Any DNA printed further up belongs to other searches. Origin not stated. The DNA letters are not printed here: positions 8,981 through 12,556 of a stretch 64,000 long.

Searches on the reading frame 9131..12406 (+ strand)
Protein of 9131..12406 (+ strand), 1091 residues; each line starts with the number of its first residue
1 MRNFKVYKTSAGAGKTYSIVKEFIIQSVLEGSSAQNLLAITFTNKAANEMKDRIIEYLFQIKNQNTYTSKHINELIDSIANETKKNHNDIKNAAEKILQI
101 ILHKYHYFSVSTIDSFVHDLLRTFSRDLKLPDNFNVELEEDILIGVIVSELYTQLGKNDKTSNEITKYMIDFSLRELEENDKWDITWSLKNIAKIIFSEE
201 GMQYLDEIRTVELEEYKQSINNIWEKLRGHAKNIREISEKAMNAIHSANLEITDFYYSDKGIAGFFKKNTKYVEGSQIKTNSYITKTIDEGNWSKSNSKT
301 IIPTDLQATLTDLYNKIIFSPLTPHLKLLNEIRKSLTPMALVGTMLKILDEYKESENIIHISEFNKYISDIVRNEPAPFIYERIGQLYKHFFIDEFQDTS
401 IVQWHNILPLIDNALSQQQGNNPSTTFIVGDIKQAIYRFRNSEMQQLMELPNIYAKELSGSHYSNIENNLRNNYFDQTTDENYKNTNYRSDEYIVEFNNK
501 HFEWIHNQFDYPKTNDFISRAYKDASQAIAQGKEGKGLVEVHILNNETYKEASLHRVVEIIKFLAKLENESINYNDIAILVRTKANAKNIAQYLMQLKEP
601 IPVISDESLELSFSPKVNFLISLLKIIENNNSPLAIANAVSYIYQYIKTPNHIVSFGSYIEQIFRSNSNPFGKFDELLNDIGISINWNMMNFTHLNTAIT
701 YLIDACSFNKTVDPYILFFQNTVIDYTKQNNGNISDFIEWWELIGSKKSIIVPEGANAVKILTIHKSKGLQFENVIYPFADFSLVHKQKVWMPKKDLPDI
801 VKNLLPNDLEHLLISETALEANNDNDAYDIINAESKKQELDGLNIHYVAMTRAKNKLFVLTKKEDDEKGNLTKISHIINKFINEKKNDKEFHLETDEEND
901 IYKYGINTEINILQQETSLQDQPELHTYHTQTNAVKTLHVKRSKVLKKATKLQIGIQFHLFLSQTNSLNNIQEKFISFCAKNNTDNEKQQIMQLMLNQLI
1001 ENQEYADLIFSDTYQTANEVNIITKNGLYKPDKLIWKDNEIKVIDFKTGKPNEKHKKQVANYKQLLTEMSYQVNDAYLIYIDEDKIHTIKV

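Call 72: search_protein_families(library=ncbifam, proteins=[window:9131-12406:+], max_evalue=0.00001)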
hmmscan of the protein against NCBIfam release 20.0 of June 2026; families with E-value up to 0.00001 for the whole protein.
window:9131-12406:+ (1091 aa): 15 families
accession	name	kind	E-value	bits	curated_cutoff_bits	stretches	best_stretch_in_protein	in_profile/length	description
NF010485.0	PRK13909.1-2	equivalog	2e-80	271.2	650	1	2-1091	3-909/909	RecB-like helicase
NF010487.0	PRK13909.1-4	equivalog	1.2e-67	229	759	2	1-625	3-524/924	RecB-like helicase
NF010486.0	PRK13909.1-3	equivalog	2.4e-39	135.1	1109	3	345-606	281-515/921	RecB-like helicase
TIGR00609.1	recB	equivalog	1.3e-37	129.5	696.05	1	10-919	17-870/1175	exodeoxyribonuclease V subunit beta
TIGR02784.1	addA_alphas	equivalog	1.7e-35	122.7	860.75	2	10-629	18-637/1138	double-strand break repair helicase AddA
TIGR02785.1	addA_Gpos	equivalog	8.2e-32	110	707.65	2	9-630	21-630/1234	helicase-exonuclease AddAB subunit AddA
NF010484.0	PRK13909.1-1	equivalog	2.6e-31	108.2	1074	2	3-140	6-141/945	RecB-like helicase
TIGR01075.1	uvrD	equivalog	4e-21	75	1144.45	2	344-450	164-262/715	DNA helicase II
TIGR01073.1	pcrA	equivalog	8.2e-21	74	911.2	2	380-605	202-375/725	DNA helicase PcrA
NF008743.0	PRK11773.1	equivalog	1e-18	67.1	965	1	10-62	30-81/720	DNA helicase II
TIGR01074.1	rep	equivalog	1.2e-15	56.8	951.45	1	10-64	22-76/668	DNA helicase Rep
NF008276.0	PRK11054.1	equivalog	5e-13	48.4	543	0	387-445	430-481/684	DNA helicase IV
NF008128.0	PRK10876.1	equivalog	8e-12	43.6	1697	0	371-600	361-577/1181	exodeoxyribonuclease V subunit beta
NF008172.0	PRK10919.1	equivalog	1.5e-09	36.6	1168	0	10-58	23-71/673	DNA helicase Rep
TIGR00372.1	cas4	equivalog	3.5e-07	30.2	65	1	995-1086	33-130/180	CRISPR-associated protein Cas4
